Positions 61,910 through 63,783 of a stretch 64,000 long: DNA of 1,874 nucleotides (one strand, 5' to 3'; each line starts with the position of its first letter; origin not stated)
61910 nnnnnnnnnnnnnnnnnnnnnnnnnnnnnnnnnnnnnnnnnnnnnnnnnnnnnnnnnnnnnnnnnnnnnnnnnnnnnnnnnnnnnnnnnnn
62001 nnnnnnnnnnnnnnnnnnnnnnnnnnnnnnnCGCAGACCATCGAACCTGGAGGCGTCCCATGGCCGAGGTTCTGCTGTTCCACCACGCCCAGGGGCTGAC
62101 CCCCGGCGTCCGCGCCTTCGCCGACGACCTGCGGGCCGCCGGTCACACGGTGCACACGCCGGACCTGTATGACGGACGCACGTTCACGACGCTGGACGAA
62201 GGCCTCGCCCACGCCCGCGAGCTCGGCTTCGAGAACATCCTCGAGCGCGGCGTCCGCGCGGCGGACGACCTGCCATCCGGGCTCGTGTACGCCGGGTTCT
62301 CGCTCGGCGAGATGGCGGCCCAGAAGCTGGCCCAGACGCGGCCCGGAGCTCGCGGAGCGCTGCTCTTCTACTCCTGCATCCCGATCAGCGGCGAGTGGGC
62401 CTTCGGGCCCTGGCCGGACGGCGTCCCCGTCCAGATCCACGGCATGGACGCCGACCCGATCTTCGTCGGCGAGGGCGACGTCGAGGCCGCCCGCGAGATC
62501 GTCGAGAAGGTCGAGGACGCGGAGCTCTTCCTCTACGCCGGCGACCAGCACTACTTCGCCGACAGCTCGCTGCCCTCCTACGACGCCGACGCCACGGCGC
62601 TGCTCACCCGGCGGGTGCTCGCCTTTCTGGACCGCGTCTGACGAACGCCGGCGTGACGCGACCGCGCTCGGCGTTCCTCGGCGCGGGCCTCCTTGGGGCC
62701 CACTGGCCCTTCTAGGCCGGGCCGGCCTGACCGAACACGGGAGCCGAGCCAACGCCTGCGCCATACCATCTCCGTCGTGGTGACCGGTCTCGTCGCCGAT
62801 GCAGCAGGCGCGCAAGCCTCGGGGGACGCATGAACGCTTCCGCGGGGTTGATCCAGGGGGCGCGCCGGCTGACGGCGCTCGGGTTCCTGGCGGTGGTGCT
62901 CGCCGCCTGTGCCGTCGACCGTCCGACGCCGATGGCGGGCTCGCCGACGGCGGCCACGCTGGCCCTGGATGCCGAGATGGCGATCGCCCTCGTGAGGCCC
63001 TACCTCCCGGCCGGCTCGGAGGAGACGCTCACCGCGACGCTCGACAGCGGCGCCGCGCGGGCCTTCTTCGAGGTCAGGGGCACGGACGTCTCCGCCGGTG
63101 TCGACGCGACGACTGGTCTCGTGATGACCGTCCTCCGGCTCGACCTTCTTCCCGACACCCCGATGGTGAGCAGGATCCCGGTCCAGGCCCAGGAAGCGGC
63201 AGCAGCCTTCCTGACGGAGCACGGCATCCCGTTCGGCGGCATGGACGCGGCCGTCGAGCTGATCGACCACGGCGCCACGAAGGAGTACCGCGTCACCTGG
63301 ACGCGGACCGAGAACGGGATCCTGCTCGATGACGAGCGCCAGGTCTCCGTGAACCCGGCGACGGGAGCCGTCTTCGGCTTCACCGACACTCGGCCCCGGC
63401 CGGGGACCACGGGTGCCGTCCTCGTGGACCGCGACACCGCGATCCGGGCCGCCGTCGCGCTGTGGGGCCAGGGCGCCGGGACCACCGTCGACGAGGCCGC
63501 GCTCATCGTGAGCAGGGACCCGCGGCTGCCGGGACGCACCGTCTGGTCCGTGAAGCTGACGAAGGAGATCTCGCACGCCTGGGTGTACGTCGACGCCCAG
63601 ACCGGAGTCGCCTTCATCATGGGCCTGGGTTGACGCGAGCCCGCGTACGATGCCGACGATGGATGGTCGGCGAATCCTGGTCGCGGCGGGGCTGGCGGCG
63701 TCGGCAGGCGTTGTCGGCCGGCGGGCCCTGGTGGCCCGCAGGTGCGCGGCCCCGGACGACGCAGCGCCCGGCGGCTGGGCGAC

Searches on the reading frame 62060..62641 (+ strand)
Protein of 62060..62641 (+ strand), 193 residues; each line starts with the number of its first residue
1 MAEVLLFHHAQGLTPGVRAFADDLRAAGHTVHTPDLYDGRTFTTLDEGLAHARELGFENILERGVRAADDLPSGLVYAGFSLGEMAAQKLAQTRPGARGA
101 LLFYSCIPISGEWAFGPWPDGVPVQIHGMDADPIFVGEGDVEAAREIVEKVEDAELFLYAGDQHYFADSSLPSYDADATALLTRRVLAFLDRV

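Call 43: search_protein_families(library=pfam, proteins=[window:62060-62641:+], max_evalue=0.0001)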
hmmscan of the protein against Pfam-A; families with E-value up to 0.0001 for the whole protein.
window:62060-62641:+ (193 aa): 1 family
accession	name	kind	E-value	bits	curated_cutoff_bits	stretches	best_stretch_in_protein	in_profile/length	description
PF01738.24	DLH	-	7.7e-11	42.4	21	1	4-192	16-215/217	Dienelactone hydrolase family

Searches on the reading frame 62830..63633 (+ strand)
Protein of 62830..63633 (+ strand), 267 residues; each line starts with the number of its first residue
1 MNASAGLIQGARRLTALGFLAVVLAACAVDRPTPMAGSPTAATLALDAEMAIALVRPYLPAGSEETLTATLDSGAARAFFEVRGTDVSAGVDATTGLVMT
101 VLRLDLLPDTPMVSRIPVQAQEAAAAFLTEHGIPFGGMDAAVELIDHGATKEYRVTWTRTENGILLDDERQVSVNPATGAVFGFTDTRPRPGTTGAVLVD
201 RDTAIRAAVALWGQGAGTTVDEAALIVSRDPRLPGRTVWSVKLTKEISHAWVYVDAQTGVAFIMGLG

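Call 43: search_protein_families(library=pfam, proteins=[window:62830-63633:+], max_evalue=0.0001)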
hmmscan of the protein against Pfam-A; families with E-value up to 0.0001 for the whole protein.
window:62830-63633:+ (267 aa): 1 family
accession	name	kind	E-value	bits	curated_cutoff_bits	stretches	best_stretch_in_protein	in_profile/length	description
PF03413.25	PepSY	-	1.8e-08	35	24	0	121-182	5-57/60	Peptidase propeptide and YPEB domain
